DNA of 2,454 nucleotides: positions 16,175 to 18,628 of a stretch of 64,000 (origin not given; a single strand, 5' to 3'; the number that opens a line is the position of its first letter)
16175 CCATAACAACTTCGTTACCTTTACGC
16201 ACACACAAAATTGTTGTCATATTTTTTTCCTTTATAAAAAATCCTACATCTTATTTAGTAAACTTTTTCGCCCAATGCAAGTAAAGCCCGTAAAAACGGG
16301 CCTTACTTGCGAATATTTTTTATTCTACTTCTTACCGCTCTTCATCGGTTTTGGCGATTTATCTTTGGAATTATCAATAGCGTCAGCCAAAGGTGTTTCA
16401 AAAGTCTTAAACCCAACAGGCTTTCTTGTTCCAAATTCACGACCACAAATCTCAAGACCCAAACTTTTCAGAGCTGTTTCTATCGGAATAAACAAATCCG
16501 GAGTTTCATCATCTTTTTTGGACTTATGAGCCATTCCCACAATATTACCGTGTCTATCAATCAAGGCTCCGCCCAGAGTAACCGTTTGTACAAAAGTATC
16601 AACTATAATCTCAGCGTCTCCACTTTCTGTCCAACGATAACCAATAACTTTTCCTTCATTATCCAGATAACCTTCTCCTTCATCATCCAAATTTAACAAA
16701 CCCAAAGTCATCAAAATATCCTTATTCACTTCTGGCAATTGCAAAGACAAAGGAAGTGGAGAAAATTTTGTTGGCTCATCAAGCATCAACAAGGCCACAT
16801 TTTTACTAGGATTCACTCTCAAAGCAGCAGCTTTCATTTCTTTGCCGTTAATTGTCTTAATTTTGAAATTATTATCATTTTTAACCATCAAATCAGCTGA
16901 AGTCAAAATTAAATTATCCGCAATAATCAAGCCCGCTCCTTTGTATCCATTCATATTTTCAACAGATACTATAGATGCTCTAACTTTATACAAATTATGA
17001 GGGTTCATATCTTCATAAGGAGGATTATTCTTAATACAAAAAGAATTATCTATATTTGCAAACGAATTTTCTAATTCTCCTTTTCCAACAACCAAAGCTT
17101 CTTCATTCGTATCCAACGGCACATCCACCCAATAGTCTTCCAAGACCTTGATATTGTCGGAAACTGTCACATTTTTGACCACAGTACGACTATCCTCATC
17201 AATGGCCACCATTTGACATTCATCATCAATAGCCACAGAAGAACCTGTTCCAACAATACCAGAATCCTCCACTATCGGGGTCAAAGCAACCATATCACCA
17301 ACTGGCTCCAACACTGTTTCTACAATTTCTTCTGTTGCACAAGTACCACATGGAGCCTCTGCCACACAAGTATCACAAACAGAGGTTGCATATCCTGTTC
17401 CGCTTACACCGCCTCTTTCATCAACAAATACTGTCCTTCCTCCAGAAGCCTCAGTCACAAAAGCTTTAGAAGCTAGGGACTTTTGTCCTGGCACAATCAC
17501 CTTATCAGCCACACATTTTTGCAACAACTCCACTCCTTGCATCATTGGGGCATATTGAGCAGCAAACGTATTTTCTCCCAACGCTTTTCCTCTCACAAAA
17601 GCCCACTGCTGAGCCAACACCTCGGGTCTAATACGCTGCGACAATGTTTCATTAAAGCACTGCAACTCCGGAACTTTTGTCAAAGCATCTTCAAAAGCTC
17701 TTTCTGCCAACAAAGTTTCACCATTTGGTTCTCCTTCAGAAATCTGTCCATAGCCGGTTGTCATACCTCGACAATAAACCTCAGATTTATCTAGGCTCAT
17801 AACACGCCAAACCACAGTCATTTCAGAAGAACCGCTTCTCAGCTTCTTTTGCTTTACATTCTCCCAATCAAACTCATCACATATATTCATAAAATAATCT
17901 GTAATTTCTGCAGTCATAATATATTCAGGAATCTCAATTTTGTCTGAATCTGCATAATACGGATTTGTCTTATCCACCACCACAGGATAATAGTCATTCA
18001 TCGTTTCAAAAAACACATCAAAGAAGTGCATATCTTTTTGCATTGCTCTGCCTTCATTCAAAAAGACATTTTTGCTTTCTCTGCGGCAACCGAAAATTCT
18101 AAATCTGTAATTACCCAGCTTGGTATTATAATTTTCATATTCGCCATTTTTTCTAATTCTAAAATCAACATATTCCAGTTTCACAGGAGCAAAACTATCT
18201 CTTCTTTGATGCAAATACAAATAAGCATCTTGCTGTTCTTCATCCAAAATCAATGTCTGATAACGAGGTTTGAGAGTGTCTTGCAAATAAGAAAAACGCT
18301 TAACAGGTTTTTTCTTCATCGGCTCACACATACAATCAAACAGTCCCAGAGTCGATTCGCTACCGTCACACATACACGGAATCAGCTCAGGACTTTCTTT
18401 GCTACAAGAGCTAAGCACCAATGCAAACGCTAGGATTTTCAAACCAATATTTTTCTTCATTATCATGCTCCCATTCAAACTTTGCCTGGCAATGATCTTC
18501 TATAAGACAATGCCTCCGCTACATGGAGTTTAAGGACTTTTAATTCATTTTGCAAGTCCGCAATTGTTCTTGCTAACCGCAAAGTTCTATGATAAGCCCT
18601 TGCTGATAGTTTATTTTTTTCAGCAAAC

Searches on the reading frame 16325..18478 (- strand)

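Call 39: search_protein_families(library=pfam, proteins=[window:16325-18478:-], max_evalue=0.00001)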
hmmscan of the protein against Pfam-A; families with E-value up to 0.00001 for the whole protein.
window:16325-18478:- (717 aa): 1 family
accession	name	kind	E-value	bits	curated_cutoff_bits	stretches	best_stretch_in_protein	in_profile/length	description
PF13365.12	Trypsin_2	-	9.6e-09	36.6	27.6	1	514-649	1-144/144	Trypsin-like peptidase domain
